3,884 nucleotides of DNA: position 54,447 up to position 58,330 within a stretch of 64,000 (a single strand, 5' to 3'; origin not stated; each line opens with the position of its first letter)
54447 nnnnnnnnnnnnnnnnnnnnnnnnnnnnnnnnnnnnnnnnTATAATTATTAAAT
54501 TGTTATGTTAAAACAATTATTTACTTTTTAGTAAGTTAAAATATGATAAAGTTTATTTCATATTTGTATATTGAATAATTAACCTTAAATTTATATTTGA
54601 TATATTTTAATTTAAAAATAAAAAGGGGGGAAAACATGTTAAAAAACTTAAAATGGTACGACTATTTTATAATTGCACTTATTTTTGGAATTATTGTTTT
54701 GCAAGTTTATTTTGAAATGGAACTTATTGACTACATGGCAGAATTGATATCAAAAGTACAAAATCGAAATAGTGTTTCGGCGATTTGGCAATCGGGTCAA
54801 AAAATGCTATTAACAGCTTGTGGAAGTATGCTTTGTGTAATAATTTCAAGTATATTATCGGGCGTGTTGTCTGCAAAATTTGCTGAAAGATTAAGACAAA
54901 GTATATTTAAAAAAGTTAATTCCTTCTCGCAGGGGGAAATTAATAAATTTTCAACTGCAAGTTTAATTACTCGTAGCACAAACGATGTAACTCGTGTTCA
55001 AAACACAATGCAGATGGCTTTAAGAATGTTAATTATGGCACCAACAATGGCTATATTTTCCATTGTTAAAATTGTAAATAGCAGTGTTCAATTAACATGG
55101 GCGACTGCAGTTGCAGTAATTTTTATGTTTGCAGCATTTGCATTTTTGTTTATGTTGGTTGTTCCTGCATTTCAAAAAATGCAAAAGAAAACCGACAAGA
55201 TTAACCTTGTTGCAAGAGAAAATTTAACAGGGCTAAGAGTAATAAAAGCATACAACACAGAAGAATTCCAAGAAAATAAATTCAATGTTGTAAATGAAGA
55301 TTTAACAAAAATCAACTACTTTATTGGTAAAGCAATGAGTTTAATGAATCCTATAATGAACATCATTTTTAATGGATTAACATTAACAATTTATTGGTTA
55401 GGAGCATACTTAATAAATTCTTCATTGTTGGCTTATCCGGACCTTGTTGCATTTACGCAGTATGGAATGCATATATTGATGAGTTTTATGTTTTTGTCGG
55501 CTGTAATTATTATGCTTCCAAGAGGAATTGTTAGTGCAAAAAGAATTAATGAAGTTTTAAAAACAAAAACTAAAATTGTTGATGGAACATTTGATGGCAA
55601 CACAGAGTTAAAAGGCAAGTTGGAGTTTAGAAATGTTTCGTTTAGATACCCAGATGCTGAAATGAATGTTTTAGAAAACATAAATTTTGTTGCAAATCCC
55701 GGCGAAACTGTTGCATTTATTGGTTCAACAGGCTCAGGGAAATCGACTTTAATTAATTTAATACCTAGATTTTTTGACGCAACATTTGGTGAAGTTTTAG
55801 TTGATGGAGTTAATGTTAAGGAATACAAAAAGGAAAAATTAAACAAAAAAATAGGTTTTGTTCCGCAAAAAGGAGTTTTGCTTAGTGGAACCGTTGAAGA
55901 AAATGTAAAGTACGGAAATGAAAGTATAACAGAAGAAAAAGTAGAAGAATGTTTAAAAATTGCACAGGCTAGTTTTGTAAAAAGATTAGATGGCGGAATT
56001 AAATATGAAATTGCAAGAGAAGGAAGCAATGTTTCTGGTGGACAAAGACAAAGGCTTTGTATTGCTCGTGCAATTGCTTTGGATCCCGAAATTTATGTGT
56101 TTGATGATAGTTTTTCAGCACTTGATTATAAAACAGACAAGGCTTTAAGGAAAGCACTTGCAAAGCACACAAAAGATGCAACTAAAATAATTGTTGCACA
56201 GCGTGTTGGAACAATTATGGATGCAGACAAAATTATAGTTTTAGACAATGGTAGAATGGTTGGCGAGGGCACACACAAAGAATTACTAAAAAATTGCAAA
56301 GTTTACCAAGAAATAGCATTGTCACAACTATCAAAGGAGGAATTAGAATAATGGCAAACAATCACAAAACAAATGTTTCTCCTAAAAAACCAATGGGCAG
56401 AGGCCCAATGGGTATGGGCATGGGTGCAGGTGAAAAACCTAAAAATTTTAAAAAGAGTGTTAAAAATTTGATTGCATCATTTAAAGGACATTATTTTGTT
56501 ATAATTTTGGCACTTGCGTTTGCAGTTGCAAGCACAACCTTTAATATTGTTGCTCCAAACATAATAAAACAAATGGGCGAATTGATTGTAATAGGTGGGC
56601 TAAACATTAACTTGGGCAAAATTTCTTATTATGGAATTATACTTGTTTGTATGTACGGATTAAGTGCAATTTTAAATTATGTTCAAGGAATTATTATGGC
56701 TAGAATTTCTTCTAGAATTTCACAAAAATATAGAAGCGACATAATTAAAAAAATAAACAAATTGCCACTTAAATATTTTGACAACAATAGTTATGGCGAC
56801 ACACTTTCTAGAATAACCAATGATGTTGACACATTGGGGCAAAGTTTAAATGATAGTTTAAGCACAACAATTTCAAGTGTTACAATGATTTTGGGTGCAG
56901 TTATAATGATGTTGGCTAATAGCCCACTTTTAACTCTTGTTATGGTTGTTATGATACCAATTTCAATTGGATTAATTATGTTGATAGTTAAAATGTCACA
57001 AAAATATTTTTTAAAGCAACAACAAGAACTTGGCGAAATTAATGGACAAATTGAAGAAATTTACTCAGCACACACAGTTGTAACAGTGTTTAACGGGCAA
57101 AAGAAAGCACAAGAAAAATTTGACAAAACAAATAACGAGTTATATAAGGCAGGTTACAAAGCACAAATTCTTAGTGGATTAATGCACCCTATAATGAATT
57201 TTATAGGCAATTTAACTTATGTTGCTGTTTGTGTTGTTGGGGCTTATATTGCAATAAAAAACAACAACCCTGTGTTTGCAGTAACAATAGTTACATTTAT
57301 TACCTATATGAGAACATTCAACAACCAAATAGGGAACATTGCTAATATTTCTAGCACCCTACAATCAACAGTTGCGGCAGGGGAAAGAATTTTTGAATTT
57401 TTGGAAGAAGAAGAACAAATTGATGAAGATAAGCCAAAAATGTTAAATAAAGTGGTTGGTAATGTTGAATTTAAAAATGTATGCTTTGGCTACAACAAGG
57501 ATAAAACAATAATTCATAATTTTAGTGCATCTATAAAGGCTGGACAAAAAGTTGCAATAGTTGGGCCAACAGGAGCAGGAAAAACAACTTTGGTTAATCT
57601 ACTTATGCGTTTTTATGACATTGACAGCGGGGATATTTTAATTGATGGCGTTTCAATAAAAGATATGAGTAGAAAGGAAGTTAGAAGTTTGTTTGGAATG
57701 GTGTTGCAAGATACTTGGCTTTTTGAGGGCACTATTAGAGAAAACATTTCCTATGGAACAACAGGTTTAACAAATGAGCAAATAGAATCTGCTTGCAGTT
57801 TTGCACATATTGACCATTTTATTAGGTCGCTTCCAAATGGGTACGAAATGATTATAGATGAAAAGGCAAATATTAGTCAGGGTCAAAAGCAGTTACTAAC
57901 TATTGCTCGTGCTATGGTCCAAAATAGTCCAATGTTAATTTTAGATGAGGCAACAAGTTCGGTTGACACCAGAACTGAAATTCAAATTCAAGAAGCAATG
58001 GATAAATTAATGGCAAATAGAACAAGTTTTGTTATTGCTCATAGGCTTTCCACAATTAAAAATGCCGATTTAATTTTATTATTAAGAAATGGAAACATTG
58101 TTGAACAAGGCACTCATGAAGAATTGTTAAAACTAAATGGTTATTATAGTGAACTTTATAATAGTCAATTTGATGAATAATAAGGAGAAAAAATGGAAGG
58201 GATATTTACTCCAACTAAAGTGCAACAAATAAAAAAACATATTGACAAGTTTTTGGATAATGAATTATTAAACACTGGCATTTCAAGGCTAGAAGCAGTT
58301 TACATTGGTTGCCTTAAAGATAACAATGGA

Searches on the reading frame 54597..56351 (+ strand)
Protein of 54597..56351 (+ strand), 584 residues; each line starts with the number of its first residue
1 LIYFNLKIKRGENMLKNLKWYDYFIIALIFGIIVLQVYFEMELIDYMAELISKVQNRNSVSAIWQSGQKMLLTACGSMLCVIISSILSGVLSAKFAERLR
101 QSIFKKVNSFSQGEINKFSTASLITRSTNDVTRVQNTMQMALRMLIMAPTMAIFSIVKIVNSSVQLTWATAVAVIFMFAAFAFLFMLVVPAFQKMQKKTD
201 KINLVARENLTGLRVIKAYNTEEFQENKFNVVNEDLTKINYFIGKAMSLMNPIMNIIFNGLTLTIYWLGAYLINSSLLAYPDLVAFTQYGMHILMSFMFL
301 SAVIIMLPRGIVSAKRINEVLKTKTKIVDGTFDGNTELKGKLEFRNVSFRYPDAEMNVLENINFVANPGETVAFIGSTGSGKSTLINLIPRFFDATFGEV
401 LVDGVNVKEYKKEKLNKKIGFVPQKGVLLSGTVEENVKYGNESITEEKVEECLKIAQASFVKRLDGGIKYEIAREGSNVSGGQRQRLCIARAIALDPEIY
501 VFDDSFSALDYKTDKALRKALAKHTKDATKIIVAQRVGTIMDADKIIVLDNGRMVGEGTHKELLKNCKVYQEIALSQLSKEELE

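Call 74: search_protein_families(library=pfam, max_evalue=0.00001, proteins=[window:54597-56351:+])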
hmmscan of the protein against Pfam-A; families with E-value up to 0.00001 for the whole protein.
window:54597-56351:+ (584 aa): 2 families
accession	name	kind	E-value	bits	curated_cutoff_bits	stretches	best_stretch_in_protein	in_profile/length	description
PF00664.28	ABC_membrane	-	1.1e-32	114.2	28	1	70-295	47-272/274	ABC transporter transmembrane region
PF00005.33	ABC_tran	-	1e-27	97.9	25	1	359-506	1-136/137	ABC transporter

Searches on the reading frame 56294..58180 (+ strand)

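Call 74: search_protein_families(library=pfam, max_evalue=0.00001, proteins=[window:56294-58180:+])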
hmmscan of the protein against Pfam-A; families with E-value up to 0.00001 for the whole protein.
window:56294-58180:+ (628 aa): 3 families
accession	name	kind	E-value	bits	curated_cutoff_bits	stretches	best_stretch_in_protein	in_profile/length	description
PF00664.28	ABC_membrane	-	7.4e-52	177.1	28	1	70-343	1-271/274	ABC transporter transmembrane region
PF00005.33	ABC_tran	-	7.6e-30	104.7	25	1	408-555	2-137/137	ABC transporter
PF02463.25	SMC_N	-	5.6e-06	26.4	40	0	475-594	135-208/220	RecF/RecN/SMC N terminal domain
